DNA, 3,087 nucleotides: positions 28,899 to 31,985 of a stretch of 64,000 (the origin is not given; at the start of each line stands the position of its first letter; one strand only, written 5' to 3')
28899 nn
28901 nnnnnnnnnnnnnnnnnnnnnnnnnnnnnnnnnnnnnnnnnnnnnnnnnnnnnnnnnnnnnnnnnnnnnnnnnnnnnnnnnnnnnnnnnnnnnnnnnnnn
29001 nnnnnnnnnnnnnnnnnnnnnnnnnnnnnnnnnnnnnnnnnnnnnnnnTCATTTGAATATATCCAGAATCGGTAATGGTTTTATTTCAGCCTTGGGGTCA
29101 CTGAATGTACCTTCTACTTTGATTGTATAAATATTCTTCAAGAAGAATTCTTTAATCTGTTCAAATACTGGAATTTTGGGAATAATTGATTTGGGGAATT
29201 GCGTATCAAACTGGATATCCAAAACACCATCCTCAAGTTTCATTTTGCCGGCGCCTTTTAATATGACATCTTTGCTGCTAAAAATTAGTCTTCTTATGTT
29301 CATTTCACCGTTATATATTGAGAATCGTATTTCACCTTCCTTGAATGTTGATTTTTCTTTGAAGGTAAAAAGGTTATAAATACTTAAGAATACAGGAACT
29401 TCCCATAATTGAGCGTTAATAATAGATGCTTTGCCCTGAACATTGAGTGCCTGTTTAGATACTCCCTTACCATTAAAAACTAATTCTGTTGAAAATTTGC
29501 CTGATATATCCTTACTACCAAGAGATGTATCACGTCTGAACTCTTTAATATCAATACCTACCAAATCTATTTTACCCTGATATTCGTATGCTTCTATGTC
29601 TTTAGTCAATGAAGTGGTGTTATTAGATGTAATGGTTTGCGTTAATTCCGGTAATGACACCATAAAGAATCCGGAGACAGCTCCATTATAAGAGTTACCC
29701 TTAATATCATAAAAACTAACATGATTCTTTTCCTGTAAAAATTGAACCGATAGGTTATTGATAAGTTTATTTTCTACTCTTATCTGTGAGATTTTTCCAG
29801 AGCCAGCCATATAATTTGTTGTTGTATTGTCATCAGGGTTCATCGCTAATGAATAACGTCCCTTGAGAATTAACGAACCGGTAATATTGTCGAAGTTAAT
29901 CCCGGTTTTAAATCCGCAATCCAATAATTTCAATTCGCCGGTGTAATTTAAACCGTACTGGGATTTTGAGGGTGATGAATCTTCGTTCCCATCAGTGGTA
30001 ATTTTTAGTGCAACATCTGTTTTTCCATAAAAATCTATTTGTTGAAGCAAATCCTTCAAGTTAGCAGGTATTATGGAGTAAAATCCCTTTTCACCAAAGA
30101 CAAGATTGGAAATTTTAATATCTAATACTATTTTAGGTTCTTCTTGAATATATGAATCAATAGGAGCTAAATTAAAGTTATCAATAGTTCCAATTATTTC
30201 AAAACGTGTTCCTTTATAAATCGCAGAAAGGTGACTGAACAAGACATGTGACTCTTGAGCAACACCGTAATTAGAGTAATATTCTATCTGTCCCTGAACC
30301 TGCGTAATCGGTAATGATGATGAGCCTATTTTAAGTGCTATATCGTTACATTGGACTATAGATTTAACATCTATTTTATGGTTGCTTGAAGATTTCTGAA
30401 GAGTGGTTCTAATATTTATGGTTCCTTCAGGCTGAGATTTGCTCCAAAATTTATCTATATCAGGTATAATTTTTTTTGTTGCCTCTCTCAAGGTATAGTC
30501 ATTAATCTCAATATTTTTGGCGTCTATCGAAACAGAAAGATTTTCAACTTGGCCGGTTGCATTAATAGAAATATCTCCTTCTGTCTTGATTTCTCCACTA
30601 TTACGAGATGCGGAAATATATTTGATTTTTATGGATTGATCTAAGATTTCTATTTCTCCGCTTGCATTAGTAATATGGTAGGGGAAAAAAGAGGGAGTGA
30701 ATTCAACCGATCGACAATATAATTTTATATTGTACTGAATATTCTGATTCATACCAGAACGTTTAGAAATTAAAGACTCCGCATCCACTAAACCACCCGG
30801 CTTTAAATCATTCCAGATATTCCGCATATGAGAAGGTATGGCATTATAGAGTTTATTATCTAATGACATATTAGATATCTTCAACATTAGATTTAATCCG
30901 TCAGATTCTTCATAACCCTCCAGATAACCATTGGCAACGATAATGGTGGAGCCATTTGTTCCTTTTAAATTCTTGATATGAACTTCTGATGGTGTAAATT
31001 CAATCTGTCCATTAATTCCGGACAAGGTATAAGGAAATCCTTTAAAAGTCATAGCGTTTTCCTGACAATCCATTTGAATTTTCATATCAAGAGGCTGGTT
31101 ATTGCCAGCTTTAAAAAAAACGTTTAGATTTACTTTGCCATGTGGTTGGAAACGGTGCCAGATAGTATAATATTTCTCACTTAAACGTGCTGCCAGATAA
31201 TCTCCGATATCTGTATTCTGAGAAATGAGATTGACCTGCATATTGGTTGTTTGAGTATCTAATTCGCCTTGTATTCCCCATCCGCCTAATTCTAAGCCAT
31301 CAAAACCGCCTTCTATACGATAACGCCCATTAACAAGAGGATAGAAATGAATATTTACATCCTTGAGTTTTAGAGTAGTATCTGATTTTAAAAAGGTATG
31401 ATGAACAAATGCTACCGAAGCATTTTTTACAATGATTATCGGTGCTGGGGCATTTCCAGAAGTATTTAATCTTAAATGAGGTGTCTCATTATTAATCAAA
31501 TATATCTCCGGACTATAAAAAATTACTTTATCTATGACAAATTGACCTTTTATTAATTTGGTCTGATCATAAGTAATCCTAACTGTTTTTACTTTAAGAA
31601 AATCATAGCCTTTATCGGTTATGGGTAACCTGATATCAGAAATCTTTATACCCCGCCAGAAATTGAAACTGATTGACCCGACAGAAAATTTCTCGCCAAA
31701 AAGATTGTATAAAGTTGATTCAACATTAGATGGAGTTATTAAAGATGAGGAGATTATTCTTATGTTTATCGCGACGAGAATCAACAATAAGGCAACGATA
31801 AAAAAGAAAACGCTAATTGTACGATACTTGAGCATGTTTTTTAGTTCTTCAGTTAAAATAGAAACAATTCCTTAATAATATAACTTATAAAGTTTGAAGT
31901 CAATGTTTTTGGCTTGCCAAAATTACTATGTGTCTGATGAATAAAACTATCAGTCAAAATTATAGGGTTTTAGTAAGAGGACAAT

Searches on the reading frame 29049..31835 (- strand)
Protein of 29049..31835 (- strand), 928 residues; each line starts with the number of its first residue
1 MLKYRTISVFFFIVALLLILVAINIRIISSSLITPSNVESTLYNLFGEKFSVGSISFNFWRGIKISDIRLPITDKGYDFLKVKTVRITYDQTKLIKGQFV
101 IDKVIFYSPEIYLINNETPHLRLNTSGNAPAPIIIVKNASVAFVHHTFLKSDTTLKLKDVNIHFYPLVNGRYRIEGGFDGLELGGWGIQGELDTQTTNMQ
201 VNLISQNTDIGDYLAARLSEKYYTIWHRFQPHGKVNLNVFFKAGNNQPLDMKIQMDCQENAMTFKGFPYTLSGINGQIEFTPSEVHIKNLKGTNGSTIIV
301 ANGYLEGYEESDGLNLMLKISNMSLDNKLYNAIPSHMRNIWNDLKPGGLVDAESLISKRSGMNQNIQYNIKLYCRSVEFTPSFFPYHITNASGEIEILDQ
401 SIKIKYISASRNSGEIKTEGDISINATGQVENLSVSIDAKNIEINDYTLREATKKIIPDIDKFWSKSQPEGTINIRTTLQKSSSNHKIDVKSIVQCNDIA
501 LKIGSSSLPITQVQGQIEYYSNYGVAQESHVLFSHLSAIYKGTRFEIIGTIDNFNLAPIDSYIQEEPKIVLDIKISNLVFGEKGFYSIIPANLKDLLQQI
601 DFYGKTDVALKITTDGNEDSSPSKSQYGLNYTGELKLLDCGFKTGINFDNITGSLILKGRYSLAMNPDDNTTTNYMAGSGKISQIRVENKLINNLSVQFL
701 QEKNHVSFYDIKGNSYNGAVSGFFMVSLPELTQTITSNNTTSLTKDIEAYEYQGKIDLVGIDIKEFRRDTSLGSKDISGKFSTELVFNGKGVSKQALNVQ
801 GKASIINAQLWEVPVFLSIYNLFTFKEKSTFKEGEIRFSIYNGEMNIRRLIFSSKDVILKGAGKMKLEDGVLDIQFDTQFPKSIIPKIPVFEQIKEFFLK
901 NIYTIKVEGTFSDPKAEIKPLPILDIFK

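Call 42: search_protein_families(library=pfam, proteins=[window:29049-31835:-], max_evalue=0.00001)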
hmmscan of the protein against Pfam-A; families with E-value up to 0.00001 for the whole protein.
window:29049-31835:- (928 aa): 2 families
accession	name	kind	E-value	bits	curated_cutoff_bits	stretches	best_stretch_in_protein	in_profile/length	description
PF13116.12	YhdP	-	1.1e-13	50.6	46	1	3-360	4-367/1224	YhdP protein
PF05359.17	DUF748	-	4.7e-06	25.4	50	0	12-122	19-128/1037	Domain of Unknown Function (DUF748)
